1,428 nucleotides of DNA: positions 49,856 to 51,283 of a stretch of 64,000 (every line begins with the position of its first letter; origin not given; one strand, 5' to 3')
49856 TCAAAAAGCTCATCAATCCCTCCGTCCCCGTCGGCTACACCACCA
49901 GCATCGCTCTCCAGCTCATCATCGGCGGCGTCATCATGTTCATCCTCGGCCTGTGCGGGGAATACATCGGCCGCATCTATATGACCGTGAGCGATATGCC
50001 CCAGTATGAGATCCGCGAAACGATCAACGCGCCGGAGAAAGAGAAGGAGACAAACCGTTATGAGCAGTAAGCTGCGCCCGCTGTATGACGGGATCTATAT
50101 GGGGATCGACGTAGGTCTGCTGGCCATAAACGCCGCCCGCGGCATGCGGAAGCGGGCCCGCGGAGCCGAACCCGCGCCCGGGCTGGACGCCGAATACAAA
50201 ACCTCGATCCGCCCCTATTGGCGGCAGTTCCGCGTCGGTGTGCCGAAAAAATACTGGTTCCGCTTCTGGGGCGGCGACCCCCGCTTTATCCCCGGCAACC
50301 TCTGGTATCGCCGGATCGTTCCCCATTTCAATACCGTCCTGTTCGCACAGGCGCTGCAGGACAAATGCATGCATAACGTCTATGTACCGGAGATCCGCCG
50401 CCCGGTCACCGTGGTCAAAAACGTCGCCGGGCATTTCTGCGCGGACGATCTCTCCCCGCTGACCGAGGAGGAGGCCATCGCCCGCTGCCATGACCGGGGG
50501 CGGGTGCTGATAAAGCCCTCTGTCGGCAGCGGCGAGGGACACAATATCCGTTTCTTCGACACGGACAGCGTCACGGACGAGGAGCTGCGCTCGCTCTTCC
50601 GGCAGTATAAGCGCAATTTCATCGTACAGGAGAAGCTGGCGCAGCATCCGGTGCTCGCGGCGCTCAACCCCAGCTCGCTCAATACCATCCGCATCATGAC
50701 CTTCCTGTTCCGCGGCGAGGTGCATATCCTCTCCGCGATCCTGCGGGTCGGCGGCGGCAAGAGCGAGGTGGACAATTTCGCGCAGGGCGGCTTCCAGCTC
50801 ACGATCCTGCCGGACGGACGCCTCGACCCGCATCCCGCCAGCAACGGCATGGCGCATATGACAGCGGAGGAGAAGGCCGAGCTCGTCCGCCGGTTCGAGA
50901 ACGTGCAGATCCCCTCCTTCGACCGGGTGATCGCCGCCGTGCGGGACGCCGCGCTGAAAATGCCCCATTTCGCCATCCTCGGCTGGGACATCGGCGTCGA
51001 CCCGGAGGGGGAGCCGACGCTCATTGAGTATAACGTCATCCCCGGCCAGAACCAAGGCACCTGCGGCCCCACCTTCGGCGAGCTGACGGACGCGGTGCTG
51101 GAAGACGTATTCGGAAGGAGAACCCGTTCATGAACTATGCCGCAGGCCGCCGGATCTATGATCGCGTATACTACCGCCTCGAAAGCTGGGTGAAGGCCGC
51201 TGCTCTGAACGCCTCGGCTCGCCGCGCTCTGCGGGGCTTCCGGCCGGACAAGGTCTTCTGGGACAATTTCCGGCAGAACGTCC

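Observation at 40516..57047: Candidate novel wall-modification pathway: GtrB-like GT2, MOP flippase and YfhO combined with WecE and seven ATP-grasp ligases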

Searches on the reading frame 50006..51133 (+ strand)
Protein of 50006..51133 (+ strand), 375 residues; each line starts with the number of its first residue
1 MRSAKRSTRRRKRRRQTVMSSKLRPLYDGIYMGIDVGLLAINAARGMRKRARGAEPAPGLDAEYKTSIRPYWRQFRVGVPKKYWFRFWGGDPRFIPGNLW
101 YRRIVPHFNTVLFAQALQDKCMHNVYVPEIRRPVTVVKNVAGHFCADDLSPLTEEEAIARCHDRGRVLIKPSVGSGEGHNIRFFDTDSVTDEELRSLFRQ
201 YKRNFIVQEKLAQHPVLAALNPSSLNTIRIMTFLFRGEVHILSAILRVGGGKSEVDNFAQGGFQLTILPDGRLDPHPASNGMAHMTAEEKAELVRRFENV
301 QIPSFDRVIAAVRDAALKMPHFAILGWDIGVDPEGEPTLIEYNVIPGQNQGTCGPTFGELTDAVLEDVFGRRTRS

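Call 3: search_protein_families(library=pfam, proteins=[window:50006-51133:+], max_evalue=0.01)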
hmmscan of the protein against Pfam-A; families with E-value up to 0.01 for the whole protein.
window:50006-51133:+ (375 aa): 2 families
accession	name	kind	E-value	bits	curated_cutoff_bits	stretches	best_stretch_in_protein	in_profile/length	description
PF14397.11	ATPgrasp_ST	-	1.3e-32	113.5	31.4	1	150-348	47-258/278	Sugar-transfer associated ATP-grasp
PF14398.11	ATPgrasp_YheCD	-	0.00028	20.7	26.8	1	236-349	135-230/255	YheC/D like ATP-grasp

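Call 11: search_protein_families(library=ncbifam, proteins=[window:50060-51133:+], max_evalue=0.001)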
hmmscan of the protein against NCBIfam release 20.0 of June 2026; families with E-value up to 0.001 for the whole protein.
window:50060-51133:+ (357 aa): 0 families

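Call 25: find_related_loci(query=A2, collection=genome_contigs, flank=10000)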
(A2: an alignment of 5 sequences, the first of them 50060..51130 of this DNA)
Query A2 (357 aa) in genome_contigs; peptide patterns used: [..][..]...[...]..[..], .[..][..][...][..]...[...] (x = any residue, [..] = any of these).
97 stretches matched a pattern; 49 encode a relative of the query (tblastn E <= 1e-3); 47 distinct loci.
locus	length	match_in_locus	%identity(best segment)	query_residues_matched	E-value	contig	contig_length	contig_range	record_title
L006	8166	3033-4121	57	1-354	6e-138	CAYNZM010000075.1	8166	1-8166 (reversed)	MAG TPA_asm: uncultured Oscillospiraceae bacterium isolate SRP315200_co1_272 genome assembly, contig: NODE_20656_length_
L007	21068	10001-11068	56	1-354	3e-131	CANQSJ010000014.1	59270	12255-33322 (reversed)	MAG: uncultured Oscillospiraceae bacterium isolate Lapin-008__bin87 genome assembly, contig: Lapin-008__NODE_632_length_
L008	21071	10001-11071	55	1-355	1e-130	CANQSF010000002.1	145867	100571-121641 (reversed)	MAG: uncultured Oscillospiraceae bacterium isolate Lapin-022__bin60 genome assembly, contig: Lapin-022__NODE_78_length_1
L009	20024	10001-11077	52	1-354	4e-126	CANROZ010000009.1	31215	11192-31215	MAG: uncultured Oscillospiraceae bacterium isolate Lapin-019__bin18 genome assembly, contig: Lapin-019__NODE_808_length_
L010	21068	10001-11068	56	1-354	3e-132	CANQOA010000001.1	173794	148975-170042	MAG: uncultured Oscillospiraceae bacterium isolate Lapin-033__bin71 genome assembly, contig: Lapin-033__NODE_32_length_1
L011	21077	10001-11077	52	1-357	2e-123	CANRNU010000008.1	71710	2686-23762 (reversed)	MAG: uncultured Oscillospiraceae bacterium isolate Lapin-020__bin94 genome assembly, contig: Lapin-020__NODE_325_length_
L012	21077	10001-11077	52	1-354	5e-122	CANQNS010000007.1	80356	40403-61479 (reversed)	MAG: uncultured Oscillospiraceae bacterium isolate Lapin-033__bin7 genome assembly, contig: Lapin-033__NODE_189_length_8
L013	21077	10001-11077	49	2-354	1e-120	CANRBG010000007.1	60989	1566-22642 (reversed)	MAG: uncultured Oscillospiraceae bacterium isolate Lapin-030__bin13 genome assembly, contig: Lapin-030__NODE_721_length_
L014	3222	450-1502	52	1-354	6e-122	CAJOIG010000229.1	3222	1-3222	uncultured Oscillospiraceae bacterium isolate Red_deer_4_mag_133 genome assembly, contig: scaffold_89081, whole genome s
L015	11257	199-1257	52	1-351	9e-118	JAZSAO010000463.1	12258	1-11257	MAG: Faecousia sp. isolate T1900044934_TS20190400.MAGScoT_cleanbin_000042 SGB_3436_k141_1865331, whole genome shotgun se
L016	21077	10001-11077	49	2-354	1e-109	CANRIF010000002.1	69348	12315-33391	MAG: uncultured Oscillospiraceae bacterium isolate Lapin-019__bin36 genome assembly, contig: Lapin-019__NODE_183_length_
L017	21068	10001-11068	43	1-355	1e-97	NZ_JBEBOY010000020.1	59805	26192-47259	MAG: Tissierella praeacuta isolate T1.bin.44 NODE_1172_length_59805_cov_33.763013, whole genome shotgun sequence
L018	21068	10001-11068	41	1-355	1e-95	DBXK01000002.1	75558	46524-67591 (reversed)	MAG TPA_asm: Christensenella sp. UBA1214 UBA1214_contig_52758, whole genome shotgun sequence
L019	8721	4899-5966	43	1-355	4e-94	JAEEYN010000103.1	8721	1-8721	MAG: Bacillota bacterium isolate Tb.RUG.61 k141_4706876_flag=0_multi=70.7517_len=8721, whole genome shotgun sequence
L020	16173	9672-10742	42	1-355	4e-93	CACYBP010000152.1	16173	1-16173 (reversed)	MAG: Ruminococcaceae bacterium isolate RUG11797 genome assembly, contig: RUG11797_asm_152, whole genome shotgun sequence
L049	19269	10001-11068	40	1-354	1e-84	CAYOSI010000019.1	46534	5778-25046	MAG TPA_asm: uncultured Oscillospiraceae bacterium isolate SRP222994_co1_238 genome assembly, contig: NODE_1307_length_4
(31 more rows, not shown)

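Call 34: search_solved_structures(query=A1, max_evalue=1)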
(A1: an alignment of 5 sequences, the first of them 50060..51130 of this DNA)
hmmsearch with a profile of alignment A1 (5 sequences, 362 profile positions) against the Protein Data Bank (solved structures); distinct sequences matched with E-value up to 1: 6.
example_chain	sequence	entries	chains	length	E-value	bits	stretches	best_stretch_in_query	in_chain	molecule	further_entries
6ll9_A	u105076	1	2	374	0.026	16.9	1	272-346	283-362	D-alanine--D-alanine ligase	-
1edg_A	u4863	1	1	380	0.027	16.8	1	7-82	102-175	ENDOGLUCANASE A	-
6y3p_A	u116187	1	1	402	0.21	13.9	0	308-354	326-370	KLLA0B12012p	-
4zqi_A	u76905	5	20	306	0.46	12.8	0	303-345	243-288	D-alanine--D-alanine ligase | D-alanine-D-alanine ligase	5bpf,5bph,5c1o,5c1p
3v4z_A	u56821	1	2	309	0.48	12.7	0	303-345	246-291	D-alanine--D-alanine ligase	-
8pkr_A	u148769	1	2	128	0.92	11.8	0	244-331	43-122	non-specific serine/threonine protein kinase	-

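Call 49: search_solved_structures(query=L011:6378-7103:+, max_evalue=1)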
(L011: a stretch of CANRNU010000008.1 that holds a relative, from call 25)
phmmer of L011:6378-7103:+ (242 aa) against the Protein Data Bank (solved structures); distinct sequences matched with E-value up to 1: 0.

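Call 50: search_protein_families(library=pfam, proteins=[L011:6378-7103:+, L011:2041-3063:+, L011:105-2027:+, L011:8315-9052:+], max_evalue=0.1)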
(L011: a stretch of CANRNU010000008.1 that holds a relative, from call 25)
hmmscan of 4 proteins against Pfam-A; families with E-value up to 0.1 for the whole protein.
L011:6378-7103:+ (242 aa): 1 family
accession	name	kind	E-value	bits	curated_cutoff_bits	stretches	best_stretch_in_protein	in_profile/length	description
PF08889.16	WbqC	-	8e-77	258.4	21.3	1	17-233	1-216/218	WbqC-like protein family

L011:2041-3063:+ (340 aa): 9 families
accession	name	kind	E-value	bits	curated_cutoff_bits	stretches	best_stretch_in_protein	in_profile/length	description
PF16363.11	GDP_Man_Dehyd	-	6.4e-86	289.2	27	1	5-310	1-332/332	GDP-mannose 4,6 dehydratase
PF01370.27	Epimerase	-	9.8e-68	228.6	20.9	1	4-246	1-240/240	NAD dependent epimerase/dehydratase family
PF02719.21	Polysacc_synt_2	-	2.4e-14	53.7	20.2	1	4-128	1-130/293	Polysaccharide biosynthesis protein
PF04321.23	RmlD_sub_bind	-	1e-13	51.5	27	1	3-186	2-153/287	RmlD substrate binding domain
PF01073.25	3Beta_HSD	-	4.3e-12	46.1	22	1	5-225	1-220/280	3-beta hydroxysteroid dehydrogenase/isomerase family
PF07993.18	NAD_binding_4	-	2.4e-11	43.7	20.1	1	6-183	1-206/258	Male sterility protein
PF00106.31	adh_short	-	0.0019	18.2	26.6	0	2-73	1-70/195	short chain dehydrogenase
PF01728.25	FtsJ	-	0.018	15.4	24.1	1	16-86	34-103/181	FtsJ-like methyltransferase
PF03435.24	Sacchrp_dh_NADP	-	0.04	14.7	25.1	1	9-86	5-79/129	Saccharopine dehydrogenase NADP binding domain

L011:105-2027:+ (640 aa): 1 family
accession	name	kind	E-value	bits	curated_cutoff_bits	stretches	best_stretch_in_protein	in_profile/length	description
PF09586.16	YfhO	-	1.3e-16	60.7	28.5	2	44-312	301-551/835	Bacterial membrane protein YfhO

L011:8315-9052:+ (245 aa): 5 families
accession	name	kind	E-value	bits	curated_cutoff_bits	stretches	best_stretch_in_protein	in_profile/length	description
PF00132.30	Hexapep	-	4.7e-15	55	27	1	137-172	1-36/36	Bacterial transferase hexapeptide (six repeats)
PF25084.1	LbH_EIF2B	-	3e-08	34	54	0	139-170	40-99/105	EIF2B subunit epsilon LbH domain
PF14602.12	Hexapep_2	-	3.6e-08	33.4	27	1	137-171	1-33/34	Hexapeptide repeat of succinyl-transferase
PF24894.1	Hexapep_GlmU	-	0.012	16.1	23.3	0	46-102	30-86/104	GlmU-like, C-terminal hexapeptide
PF25087.1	GMPPB_C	-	0.063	13.4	39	0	83-101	9-27/110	GMPPB C-terminal domain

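Call 56: search_protein_families(library=pfam, proteins=[L012:5493-7076:+, L010:4603-5967:+, L016:3543-4898:+, L016:4926-6548:+, L009:2203-3714:+, L009:3733-5070:+, L009:5107-6690:+, L049:4713-6038:+, L007:15513-17063:-, L012:11103-12356:+], max_evalue=0.01)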
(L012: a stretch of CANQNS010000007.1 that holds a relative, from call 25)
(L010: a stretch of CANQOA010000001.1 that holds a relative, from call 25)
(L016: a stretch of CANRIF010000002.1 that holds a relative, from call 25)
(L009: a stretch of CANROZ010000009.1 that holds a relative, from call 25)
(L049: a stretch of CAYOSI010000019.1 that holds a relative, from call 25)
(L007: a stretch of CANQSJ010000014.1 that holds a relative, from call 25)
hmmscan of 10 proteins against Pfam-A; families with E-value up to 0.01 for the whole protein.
L012:5493-7076:+ (527 aa): 0 families

L010:4603-5967:+ (454 aa): 0 families

L016:3543-4898:+ (451 aa): 0 families

L016:4926-6548:+ (540 aa): 0 families

L009:2203-3714:+ (503 aa): 0 families

L009:3733-5070:+ (445 aa): 0 families

L009:5107-6690:+ (527 aa): 0 families

L049:4713-6038:+ (441 aa): 2 families
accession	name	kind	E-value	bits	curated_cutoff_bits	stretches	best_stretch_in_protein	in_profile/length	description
PF02423.21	OCD_Mu_crystall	-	5.1e-58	196.9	24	1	109-409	17-310/314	Ornithine cyclodeaminase/mu-crystallin family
PF01488.26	Shikimate_DH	-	0.00024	21.6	24.3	1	222-309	11-93/138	Shikimate / quinate 5-dehydrogenase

L007:15513-17063:- (516 aa): 1 family
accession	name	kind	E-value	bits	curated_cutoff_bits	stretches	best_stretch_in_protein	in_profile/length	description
PF01943.22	Polysacc_synt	-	3.7e-10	40.1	28.2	1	34-291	24-268/274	Polysaccharide biosynthesis protein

L012:11103-12356:+ (417 aa): 3 families
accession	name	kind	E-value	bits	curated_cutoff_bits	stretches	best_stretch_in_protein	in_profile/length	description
PF00534.26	Glycos_transf_1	-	7.7e-20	71.6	26.4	1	230-388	13-170/172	Glycosyl transferases group 1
PF13692.12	Glyco_trans_1_4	-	1.3e-19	71.3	27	1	234-372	3-139/142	Glycosyl transferases group 1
PF13524.12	Glyco_trans_1_2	-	2.1e-06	28.2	25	1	290-399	30-137/144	Glycosyl transferase-like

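Call 62: search_protein_families(library=pfam, proteins=[L017:2733-4151:+, L017:4148-4951:+, L017:5082-5735:+, L017:5747-6868:+, L017:6861-7511:+, L017:7547-9013:+, L017:8997-9971:+, L017:11148-12212:+, L017:12501-13616:+, L017:13579-14637:+], max_evalue=0.001)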
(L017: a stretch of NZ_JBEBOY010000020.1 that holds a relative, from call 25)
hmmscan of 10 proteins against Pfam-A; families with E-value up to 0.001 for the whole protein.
L017:2733-4151:+ (472 aa): 7 families
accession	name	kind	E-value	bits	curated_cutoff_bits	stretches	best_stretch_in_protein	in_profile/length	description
PF13614.12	AAA_31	-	8.6e-16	58.8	27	1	270-412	3-150/177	AAA domain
PF02706.20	Wzz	-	3.4e-14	53.4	25.5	1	11-104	1-91/91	Chain length determinant protein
PF10609.15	ParA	-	4.1e-13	49.8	27.1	1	270-439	5-173/246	NUBPL iron-transfer P-loop NTPase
PF01656.29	CbiA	-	6.4e-12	46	25.4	1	271-444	1-86/125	CobQ/CobB/MinD/ParA nucleotide binding domain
PF13807.11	GNVR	-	6.7e-11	42.4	27.7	1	156-202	33-79/82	G-rich domain on putative tyrosine kinase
PF09140.17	MipZ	-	0.00016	21.5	20.7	0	271-419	3-139/262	ATPase MipZ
PF02374.21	ArsA_ATPase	-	0.00018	21.3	24.3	0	281-306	13-38/305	Anion-transporting ATPase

L017:4148-4951:+ (267 aa): 1 family
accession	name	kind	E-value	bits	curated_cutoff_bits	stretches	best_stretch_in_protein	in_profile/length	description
PF19567.5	CpsB_CapC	-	9.6e-66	222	27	1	1-233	1-233/234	Capsular polysaccharide synthesis, CpsB/CapC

L017:5082-5735:+ (217 aa): 6 families
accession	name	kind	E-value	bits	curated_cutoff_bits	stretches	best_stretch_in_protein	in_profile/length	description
PF13412.12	HTH_24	-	7.4e-13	48.3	21.9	1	26-69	5-48/48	Winged helix-turn-helix DNA-binding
PF01047.28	MarR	-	2.4e-08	34.2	24.6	1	25-71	4-50/59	MarR family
PF12802.13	MarR_2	-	2.9e-05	24.6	27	1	26-71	7-53/61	MarR family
PF08484.17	Methyltransf_14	-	3.4e-05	24.1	23.5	1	105-205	50-148/160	C-methyltransferase C-terminal domain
PF13545.12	HTH_Crp_2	-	0.00012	22.4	27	0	38-73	22-59/70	Crp-like helix-turn-helix domain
PF13601.12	HTH_34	-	0.00039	21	27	0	27-87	3-66/80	Winged helix DNA-binding domain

L017:5747-6868:+ (373 aa): 3 families
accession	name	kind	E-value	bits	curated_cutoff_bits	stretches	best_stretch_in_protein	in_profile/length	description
PF01041.23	DegT_DnrJ_EryC1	-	3.3e-103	346.1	19.8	1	18-365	7-359/360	DegT/DnrJ/EryC1/StrS aminotransferase family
PF00155.27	Aminotran_1_2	-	9.5e-07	28.8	19.7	1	39-161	45-187/361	Aminotransferase class I and II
PF01053.26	Cys_Met_Meta_PP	-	0.00038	19.6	27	1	38-160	54-174/381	Cys/Met metabolism PLP-dependent enzyme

L017:6861-7511:+ (216 aa): 1 family
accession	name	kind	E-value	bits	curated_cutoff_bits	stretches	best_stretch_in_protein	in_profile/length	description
PF02397.22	Bac_transf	-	4.5e-68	228.7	27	1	14-197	1-179/179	Bacterial sugar transferase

L017:7547-9013:+ (488 aa): 5 families
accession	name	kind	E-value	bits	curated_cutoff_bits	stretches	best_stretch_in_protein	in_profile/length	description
PF00291.31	PALP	-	4.1e-35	122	35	1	184-470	15-295/295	Pyridoxal-phosphate dependent enzyme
PF13302.13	Acetyltransf_3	-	5.2e-17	63.3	25.4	1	4-138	3-138/138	Acetyltransferase (GNAT) domain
PF00583.31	Acetyltransf_1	-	4.7e-11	43.4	20.7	1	37-137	21-116/116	Acetyltransferase (GNAT) family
PF13420.13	Acetyltransf_4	-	3.1e-05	24.5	24.3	1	5-152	1-149/155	Acetyltransferase (GNAT) domain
PF13508.13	Acetyltransf_7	-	0.0006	20.6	27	0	57-138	7-83/84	Acetyltransferase (GNAT) domain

L017:8997-9971:+ (324 aa): 6 families
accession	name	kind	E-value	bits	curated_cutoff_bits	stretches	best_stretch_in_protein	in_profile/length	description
PF21360.3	PylC-like_N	-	2.4e-41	140.2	27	1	7-103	1-96/96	PylC-like, N-terminal domain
PF02655.19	ATP-grasp_3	-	1.2e-16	61.6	23.2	1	113-275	1-159/160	ATP-grasp domain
PF15632.11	ATPgrasp_Ter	-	4.5e-12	46.3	29.1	1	181-312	1-124/131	ATP-grasp in the biosynthetic pathway with Ter operon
PF07478.18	Dala_Dala_lig_C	-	1.2e-08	35.2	24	1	136-271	23-174/204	D-ala D-ala ligase C-terminus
PF13535.11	ATP-grasp_4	-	2e-06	28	27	0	150-183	2-35/160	ATP-grasp domain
PF08443.16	RimK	-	1.9e-05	24.8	21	1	129-295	22-188/188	RimK-like ATP-grasp domain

L017:11148-12212:+ (354 aa): 6 families
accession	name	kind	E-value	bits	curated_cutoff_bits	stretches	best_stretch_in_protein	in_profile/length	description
PF02317.23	Octopine_DH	-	1.4e-43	148.9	30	1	182-328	2-149/150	NAD/NADP octopine/nopaline dehydrogenase, alpha-helical domain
PF02558.23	ApbA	-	2.4e-08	34.2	22.2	1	3-108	1-100/150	Ketopantoate reductase PanE/ApbA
PF01210.29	NAD_Gly3P_dh_N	-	1.3e-07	32.2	23.1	1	2-106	1-100/158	NAD-dependent glycerol-3-phosphate dehydrogenase N-terminus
PF03807.23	F420_oxidored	-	2.4e-05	25.3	21.6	1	2-106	1-89/94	NADP oxidoreductase coenzyme F420-dependent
PF02737.24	3HCDH_N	-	4.7e-05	23.8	22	1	2-124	1-129/180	3-hydroxyacyl-CoA dehydrogenase, NAD binding domain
PF07992.20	Pyr_redox_2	-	0.00063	19.7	26.1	0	1-41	1-42/291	Pyridine nucleotide-disulphide oxidoreductase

L017:12501-13616:+ (371 aa): 7 families
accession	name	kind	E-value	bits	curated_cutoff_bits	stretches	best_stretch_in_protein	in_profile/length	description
PF00534.26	Glycos_transf_1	-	3.5e-42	144.3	26.4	1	187-351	4-171/172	Glycosyl transferases group 1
PF13692.12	Glyco_trans_1_4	-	2e-34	119.3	27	1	200-338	3-142/142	Glycosyl transferases group 1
PF13477.12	Glyco_trans_4_2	-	6.8e-21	75.3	23.4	1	2-147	1-139/139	Glycosyl transferase 4-like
PF13439.12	Glyco_transf_4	-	1e-18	68.4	28.5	1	26-173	17-167/170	Glycosyltransferase Family 4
PF13579.12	Glyco_trans_4_4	-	1.2e-12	48.9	29.7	1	26-164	16-152/158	Glycosyl transferase 4-like domain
PF13524.12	Glyco_trans_1_2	-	7.4e-08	32.9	25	1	224-364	10-141/144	Glycosyl transferase-like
PF20706.3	GT4-conflict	-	8.3e-05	22.2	26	1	211-313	212-322/385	Family 4 Glycosyltransferase in conflict systems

L017:13579-14637:+ (352 aa): 9 families
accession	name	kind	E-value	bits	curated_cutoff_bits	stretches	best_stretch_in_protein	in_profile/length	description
PF01370.27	Epimerase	-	2.1e-60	204.5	20.9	1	21-279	1-240/240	NAD dependent epimerase/dehydratase family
PF16363.11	GDP_Man_Dehyd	-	4.4e-59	201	27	1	22-341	1-331/332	GDP-mannose 4,6 dehydratase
PF02719.21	Polysacc_synt_2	-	5.2e-19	69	20.2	1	21-201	1-175/293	Polysaccharide biosynthesis protein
PF01073.25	3Beta_HSD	-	6.2e-18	65.3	22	1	22-190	1-166/280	3-beta hydroxysteroid dehydrogenase/isomerase family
PF04321.23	RmlD_sub_bind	-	1.7e-14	54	27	1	19-193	1-147/287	RmlD substrate binding domain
PF07993.18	NAD_binding_4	-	3.5e-08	33.4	20.1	1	89-238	86-242/258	Male sterility protein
PF13460.12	NAD_binding_10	-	9.7e-07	29.3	27.2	1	25-190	1-141/184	NAD(P)H-binding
PF00106.31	adh_short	-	2.6e-05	24.3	26.6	1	20-129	2-119/195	short chain dehydrogenase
PF08659.16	KR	-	0.0001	22.7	22.6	1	21-150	3-145/180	KR domain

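Call 80: search_protein_representatives(alignment_id=A1)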
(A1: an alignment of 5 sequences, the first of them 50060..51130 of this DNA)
Query: 5 sequences, 362 profile positions. Proteins with E-value up to 0.001 (for the whole library): 12141; up to 1e-10: 9291; up to 1e-30: 2694. The best 150 are listed.
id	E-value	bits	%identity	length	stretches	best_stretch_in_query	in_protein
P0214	1.7e-131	455.1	-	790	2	48-356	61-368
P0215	1.9e-122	425.3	-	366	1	1-358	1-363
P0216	5.5e-122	423.8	-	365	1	1-358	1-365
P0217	3.1e-119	414.8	-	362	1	1-359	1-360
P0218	2.5e-107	375.6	-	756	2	58-359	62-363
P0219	7.1e-95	334.6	-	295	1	77-361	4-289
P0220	1.7e-92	326.8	-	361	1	1-357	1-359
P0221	1.2e-91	324.0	-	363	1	1-358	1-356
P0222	3.9e-91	322.3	-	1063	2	115-356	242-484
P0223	4.6e-90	318.8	-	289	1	76-358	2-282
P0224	4.1e-88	312.4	-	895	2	104-334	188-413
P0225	2.7e-86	306.4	-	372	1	42-359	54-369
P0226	4.1e-86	305.8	-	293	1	77-359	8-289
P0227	9.6e-86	304.6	-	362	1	22-358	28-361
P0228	1.1e-85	304.3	-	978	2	104-332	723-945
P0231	3.3e-85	302.8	-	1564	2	106-334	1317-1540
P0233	2.6e-80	286.7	-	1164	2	104-338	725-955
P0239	2.7e-76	273.5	-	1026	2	141-361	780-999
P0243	3.4e-74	266.6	-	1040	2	136-335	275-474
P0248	4.9e-73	262.8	-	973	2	134-333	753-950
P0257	2.7e-71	257.0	-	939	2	114-337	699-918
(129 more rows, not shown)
